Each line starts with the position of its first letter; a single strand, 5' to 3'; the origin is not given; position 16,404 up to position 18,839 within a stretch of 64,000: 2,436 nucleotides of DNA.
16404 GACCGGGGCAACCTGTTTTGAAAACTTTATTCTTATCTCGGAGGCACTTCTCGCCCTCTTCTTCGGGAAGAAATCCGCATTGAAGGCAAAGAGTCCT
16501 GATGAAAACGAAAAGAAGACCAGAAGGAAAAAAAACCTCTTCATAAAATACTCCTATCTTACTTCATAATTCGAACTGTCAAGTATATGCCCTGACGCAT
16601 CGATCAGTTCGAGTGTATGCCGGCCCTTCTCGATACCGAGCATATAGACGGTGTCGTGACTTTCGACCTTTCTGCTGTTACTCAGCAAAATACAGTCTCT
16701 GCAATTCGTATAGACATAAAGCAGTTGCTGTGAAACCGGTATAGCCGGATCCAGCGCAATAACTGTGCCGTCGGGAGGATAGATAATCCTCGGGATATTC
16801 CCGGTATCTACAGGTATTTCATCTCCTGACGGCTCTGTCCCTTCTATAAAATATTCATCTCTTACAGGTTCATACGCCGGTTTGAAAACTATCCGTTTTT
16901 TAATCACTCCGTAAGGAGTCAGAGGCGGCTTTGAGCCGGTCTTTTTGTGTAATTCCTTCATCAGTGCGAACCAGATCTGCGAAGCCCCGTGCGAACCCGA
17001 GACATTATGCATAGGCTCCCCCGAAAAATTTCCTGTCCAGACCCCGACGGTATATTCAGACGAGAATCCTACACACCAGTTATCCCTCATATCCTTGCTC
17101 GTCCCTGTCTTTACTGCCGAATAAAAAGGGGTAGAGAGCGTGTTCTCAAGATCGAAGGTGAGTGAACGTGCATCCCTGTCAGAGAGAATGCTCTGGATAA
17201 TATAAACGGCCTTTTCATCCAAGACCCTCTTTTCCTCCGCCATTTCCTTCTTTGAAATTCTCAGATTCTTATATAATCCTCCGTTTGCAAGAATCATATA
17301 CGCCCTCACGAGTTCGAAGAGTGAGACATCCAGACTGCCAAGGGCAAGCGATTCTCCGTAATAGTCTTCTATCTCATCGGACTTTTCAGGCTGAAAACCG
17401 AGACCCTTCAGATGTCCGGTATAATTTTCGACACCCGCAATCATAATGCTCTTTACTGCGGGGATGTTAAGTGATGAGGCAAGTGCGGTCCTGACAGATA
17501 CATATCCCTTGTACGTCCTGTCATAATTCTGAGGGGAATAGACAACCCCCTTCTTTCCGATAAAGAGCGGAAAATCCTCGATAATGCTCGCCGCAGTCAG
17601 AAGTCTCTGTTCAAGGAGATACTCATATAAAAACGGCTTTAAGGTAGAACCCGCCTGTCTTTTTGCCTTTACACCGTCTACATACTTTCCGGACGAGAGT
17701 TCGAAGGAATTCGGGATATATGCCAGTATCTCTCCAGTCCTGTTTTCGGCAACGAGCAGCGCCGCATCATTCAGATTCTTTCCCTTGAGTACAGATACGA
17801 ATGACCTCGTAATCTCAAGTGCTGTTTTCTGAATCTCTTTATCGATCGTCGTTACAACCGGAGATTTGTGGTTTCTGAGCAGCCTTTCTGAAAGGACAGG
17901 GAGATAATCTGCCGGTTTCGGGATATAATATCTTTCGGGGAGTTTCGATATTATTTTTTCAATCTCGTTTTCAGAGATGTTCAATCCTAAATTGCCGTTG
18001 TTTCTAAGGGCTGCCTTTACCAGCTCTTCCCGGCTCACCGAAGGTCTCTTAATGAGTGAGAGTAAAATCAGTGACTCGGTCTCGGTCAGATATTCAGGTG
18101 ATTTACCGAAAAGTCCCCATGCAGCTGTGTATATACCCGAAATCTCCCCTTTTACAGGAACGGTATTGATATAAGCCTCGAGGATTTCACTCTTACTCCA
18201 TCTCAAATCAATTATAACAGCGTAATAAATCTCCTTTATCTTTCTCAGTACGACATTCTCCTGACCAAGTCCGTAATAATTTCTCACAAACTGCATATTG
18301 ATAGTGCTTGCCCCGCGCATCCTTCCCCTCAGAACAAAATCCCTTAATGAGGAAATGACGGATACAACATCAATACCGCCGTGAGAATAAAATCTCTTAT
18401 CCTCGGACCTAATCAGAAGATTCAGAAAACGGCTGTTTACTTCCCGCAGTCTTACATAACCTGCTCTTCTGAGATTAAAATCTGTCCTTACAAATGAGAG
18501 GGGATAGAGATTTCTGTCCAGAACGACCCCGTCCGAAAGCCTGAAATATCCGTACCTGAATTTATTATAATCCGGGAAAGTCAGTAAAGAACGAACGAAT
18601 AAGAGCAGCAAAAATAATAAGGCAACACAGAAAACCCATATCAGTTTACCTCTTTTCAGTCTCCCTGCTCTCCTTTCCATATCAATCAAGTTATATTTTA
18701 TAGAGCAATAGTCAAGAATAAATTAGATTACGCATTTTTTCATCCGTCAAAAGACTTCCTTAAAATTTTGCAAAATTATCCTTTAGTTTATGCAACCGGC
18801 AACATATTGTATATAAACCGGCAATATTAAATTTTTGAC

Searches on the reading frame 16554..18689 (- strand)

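Call 19: search_protein_families(library=pfam, proteins=[window:16554-18689:-], max_evalue=0.00001)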
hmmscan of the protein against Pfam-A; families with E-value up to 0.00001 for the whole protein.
window:16554-18689:- (711 aa): 3 families
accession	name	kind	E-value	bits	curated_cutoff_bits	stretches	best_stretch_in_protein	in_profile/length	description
PF00912.28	Transgly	-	3.9e-39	134.4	27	1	74-221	12-159/178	Transglycosylase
PF00905.27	Transpeptidase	-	1e-14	54.9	22.1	1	311-542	3-264/299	Penicillin binding protein transpeptidase domain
PF06832.18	BiPBP_C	-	1.9e-07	31.3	26.8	1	628-702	7-85/90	Penicillin-Binding Protein C-terminus Family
